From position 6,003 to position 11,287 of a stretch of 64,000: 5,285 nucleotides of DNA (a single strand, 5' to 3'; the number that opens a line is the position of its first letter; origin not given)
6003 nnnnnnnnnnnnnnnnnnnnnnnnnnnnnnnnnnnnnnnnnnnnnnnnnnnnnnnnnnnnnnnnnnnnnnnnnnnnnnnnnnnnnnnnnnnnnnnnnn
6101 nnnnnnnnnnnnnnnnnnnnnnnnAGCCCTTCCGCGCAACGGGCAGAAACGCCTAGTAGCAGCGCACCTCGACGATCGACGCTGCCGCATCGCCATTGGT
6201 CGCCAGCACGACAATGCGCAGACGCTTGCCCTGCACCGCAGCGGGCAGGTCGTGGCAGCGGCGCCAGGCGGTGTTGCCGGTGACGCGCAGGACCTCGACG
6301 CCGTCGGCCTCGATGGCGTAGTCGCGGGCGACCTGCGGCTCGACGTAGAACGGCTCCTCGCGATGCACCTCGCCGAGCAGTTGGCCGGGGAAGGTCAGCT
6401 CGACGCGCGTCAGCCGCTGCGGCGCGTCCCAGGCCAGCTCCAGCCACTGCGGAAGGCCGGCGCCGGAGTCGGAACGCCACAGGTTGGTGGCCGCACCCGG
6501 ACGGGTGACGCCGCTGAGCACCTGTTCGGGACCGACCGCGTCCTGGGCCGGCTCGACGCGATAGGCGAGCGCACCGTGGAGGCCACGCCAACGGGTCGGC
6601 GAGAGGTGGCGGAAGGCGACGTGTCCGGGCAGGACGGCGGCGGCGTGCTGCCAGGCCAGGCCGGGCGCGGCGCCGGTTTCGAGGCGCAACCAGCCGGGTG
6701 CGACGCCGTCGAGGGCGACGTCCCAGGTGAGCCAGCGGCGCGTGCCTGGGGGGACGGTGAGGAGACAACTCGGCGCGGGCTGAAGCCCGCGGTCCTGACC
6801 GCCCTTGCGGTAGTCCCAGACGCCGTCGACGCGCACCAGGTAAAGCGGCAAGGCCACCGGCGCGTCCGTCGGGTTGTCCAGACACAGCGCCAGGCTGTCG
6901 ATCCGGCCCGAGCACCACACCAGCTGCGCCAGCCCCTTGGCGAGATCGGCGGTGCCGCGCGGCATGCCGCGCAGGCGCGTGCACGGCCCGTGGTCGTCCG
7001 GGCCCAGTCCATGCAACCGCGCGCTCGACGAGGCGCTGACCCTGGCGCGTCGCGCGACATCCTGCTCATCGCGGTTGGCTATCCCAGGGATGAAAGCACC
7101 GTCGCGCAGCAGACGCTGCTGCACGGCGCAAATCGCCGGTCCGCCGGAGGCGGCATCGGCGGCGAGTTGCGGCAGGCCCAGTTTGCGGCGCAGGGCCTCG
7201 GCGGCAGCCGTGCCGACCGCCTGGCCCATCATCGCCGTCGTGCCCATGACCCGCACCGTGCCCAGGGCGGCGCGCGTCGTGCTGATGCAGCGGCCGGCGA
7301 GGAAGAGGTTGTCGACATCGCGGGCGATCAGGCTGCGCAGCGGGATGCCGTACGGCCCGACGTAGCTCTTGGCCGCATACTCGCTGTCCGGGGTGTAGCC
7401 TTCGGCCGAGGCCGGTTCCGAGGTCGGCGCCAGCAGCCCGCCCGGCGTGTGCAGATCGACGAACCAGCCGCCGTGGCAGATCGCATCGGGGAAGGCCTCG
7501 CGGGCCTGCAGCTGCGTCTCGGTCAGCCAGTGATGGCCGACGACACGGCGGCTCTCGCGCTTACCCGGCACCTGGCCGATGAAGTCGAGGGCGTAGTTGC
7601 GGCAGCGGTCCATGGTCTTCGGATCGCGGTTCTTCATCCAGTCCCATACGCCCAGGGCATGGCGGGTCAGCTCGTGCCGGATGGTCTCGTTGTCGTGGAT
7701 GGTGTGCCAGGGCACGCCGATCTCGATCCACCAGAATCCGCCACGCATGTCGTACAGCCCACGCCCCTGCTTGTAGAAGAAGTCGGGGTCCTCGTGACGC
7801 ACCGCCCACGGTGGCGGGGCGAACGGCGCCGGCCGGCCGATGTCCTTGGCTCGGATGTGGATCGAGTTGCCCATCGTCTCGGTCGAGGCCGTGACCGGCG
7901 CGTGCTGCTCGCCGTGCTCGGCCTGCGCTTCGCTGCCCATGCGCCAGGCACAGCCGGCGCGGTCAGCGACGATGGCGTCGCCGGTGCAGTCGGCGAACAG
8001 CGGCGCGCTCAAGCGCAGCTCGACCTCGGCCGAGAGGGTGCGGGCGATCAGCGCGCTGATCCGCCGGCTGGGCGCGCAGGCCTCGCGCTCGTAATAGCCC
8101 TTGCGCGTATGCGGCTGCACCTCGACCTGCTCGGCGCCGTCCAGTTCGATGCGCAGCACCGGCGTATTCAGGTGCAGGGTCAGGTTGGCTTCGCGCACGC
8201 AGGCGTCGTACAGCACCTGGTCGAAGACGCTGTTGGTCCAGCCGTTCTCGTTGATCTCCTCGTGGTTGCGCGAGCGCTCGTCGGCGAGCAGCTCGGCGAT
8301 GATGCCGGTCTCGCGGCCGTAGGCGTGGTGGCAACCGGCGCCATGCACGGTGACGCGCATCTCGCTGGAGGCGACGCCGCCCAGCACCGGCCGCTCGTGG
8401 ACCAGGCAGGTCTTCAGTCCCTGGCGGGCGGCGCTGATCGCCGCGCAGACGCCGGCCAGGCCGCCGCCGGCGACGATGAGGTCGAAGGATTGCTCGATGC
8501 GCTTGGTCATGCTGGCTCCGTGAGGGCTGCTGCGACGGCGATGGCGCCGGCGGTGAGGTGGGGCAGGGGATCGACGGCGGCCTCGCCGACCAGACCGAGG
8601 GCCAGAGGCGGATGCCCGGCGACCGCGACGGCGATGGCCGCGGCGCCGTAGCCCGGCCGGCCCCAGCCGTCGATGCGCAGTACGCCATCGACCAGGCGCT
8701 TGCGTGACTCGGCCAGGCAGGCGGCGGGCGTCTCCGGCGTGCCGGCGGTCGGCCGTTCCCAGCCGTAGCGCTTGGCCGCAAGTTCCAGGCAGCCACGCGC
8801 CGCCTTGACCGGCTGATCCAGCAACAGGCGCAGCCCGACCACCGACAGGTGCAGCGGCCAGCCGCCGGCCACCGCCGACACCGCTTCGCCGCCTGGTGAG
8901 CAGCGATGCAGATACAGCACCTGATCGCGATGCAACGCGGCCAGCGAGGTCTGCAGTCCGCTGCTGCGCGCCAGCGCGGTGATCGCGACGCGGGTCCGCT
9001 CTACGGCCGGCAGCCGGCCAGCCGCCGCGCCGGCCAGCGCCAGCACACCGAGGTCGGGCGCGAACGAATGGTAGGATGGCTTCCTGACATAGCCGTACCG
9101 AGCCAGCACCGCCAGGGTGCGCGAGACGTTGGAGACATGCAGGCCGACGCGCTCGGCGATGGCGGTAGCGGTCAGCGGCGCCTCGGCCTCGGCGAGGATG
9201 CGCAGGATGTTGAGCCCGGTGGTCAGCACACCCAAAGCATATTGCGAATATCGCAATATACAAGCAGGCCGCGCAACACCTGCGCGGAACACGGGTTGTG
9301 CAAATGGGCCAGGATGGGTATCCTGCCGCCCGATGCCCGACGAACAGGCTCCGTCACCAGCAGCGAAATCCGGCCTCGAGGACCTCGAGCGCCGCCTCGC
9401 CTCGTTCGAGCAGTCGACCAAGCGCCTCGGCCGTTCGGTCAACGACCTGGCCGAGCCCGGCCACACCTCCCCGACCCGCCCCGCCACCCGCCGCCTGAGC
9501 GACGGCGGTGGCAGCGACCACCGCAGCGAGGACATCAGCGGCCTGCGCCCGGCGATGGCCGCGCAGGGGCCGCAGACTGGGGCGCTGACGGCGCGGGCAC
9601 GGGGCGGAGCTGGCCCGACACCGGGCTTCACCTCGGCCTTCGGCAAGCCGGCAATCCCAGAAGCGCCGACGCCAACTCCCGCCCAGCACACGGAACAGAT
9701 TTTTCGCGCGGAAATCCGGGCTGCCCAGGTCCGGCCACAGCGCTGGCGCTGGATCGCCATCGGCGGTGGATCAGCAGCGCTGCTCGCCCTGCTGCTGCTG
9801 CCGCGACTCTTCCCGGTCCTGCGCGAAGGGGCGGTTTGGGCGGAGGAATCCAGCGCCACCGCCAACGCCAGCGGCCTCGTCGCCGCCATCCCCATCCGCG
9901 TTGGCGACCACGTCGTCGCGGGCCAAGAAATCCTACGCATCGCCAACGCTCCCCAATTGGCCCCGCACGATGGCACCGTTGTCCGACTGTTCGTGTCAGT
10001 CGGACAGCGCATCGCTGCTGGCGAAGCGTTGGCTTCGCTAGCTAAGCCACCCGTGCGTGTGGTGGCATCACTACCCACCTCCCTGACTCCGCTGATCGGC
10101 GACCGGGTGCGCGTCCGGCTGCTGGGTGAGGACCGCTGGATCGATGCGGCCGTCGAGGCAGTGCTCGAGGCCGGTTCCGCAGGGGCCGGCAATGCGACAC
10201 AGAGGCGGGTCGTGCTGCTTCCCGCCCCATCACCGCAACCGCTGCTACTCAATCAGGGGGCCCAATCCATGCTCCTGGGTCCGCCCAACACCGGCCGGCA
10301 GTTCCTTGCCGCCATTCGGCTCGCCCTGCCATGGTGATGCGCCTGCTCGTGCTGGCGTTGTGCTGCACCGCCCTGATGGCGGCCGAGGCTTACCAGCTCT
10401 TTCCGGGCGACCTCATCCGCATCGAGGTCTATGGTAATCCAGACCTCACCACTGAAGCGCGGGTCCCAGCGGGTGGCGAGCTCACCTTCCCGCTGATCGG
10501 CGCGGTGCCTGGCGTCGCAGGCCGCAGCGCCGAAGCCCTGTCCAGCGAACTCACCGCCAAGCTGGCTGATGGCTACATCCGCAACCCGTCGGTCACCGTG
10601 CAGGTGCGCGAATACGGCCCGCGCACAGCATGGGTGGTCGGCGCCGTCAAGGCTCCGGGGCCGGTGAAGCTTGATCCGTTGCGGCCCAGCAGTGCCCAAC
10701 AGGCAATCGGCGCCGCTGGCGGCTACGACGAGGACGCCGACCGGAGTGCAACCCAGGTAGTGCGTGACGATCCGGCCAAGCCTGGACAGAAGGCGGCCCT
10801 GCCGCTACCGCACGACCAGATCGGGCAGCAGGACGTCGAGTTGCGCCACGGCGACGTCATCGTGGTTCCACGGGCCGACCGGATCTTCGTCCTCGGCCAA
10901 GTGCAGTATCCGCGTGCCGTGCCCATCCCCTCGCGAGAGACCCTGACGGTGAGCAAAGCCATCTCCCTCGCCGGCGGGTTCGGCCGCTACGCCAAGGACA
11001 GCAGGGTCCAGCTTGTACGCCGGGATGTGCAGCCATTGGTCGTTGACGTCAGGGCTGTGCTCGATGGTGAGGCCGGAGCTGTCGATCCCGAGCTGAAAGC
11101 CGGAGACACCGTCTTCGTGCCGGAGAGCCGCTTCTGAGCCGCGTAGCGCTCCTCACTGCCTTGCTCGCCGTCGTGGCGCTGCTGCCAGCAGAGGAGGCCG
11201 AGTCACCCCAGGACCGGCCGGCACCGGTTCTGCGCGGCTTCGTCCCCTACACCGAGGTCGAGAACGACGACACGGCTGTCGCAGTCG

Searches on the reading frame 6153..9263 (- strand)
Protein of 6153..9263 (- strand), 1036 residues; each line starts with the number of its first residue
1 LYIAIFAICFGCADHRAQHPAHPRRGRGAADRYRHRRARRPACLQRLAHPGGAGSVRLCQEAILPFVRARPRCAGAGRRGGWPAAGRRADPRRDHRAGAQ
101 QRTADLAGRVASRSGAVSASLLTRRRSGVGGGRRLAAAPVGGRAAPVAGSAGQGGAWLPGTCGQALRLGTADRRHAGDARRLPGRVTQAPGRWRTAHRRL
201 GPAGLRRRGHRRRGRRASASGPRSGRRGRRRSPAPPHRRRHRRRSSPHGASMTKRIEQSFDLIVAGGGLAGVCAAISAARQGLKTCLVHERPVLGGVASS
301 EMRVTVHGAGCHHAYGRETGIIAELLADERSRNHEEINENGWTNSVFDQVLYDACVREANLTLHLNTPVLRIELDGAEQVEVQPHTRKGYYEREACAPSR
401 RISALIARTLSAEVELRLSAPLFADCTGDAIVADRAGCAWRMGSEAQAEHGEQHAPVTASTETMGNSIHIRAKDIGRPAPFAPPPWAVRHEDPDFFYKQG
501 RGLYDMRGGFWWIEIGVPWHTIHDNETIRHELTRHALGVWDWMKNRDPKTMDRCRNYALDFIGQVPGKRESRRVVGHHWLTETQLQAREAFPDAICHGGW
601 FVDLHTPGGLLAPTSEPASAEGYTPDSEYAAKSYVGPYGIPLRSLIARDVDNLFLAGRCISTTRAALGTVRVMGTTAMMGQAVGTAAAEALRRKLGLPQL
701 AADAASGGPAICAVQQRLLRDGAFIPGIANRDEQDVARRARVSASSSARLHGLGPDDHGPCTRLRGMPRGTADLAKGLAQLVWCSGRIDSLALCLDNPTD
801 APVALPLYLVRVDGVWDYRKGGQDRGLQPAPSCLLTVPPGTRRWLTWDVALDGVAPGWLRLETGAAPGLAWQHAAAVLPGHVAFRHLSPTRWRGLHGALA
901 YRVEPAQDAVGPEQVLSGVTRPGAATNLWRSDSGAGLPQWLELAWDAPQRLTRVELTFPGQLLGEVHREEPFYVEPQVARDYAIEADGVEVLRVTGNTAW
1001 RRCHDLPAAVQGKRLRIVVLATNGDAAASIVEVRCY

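Call 76: search_protein_families(library=pfam, proteins=[window:6153-9263:-])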
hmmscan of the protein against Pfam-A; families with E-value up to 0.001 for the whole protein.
window:6153-9263:- (1036 aa): 4 families
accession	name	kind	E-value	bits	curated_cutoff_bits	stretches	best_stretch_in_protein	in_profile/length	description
PF12831.13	FAD_oxidored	-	1.3e-77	262.3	27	1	261-701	1-408/416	FAD dependent oxidoreductase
PF00890.30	FAD_binding_2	-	1.3e-06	28.3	20.4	1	261-296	1-36/414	FAD binding domain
PF01134.28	GIDA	-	0.00016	21.3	22.1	1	261-290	1-30/391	Glucose inhibited division protein A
PF13450.12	NAD_binding_8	-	0.00023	21.8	21.9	1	264-316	1-48/68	NAD(P)-binding Rossmann-like domain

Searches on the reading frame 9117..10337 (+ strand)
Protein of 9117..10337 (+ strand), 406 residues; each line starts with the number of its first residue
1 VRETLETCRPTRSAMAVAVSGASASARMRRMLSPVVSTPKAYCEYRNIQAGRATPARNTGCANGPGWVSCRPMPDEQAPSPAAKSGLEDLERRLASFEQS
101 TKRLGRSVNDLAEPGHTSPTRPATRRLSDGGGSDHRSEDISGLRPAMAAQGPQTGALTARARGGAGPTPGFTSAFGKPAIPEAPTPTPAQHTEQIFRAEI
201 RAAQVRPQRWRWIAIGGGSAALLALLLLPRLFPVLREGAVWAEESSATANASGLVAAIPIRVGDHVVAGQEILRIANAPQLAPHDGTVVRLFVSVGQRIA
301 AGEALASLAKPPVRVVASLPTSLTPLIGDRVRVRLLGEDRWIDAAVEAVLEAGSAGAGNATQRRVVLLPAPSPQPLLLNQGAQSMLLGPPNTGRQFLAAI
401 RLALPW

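Call 76: search_protein_families(library=pfam, proteins=[window:9117-10337:+])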
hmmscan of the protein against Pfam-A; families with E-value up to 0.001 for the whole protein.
window:9117-10337:+ (406 aa): 4 families
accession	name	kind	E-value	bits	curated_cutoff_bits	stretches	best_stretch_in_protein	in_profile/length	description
PF13437.12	HlyD_3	-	1.8e-08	35.5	22.2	1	281-359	3-85/106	HlyD family secretion protein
PF13533.13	Biotin_lipoyl_2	-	8.5e-07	29.1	29.8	0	284-308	7-31/32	Biotin-lipoyl like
PF16576.10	HlyD_D23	-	4.4e-05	23.3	30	0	243-278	107-142/214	Barrel-sandwich domain of CusB or HlyD membrane-fusion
PF00364.28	Biotin_lipoyl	-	8.5e-05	22.7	22.1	0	252-307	14-72/73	Biotin-requiring enzyme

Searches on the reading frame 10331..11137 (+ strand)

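Call 76: search_protein_families(library=pfam, proteins=[window:10331-11137:+])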
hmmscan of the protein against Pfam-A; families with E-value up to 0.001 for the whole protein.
window:10331-11137:+ (268 aa): 3 families
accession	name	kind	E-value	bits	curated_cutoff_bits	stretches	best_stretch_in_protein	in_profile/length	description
PF02563.21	Poly_export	-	1.4e-19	70.5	28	1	18-92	4-76/77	Polysaccharide biosynthesis/export protein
PF22461.2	SLBB_2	-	1.8e-15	57.2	27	2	101-179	4-79/79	SLBB domain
PF10531.15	SLBB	-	1.5e-14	54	27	2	185-231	2-46/55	SLBB domain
